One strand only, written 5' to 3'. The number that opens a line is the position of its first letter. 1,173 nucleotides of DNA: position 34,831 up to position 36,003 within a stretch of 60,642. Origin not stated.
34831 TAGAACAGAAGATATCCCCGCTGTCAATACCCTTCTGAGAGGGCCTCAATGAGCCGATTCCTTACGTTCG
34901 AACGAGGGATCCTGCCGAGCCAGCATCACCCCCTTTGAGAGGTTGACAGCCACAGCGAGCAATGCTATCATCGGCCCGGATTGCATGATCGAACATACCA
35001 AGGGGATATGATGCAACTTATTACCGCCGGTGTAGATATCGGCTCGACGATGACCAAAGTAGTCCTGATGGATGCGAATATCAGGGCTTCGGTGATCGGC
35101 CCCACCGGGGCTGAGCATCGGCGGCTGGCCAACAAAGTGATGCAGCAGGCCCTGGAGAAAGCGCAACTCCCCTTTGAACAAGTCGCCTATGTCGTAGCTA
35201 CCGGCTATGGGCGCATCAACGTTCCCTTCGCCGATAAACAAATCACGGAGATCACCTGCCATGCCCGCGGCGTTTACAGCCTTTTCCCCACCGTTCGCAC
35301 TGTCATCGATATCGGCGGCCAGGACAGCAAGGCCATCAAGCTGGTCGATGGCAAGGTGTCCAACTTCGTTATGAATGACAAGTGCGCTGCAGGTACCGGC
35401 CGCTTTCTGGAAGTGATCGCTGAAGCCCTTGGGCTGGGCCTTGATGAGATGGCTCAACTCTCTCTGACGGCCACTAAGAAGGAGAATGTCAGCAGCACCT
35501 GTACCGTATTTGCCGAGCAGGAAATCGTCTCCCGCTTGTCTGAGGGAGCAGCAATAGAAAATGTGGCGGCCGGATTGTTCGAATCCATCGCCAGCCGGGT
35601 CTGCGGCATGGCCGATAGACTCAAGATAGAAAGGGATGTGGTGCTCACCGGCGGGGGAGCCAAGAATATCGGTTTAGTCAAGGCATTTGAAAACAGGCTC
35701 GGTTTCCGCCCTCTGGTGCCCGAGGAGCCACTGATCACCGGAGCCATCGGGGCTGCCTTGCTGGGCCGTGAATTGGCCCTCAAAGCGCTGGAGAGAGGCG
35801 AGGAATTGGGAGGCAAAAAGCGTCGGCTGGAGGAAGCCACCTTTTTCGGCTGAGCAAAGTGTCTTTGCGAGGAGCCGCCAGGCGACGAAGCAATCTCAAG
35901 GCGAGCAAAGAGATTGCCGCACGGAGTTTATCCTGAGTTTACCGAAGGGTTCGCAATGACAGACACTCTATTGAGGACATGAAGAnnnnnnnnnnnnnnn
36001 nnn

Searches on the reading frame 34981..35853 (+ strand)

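Call 45: search_protein_families(library=pfam, proteins=[window:34981-35853:+], max_evalue=0.001)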
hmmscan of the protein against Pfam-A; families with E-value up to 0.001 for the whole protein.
window:34981-35853:+ (290 aa): 1 family
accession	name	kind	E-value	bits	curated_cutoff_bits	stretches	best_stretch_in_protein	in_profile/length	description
PF01869.26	BcrAD_BadFG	-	4.6e-65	220.3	31.5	1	17-262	2-271/271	BadF/BadG/BcrA/BcrD ATPase family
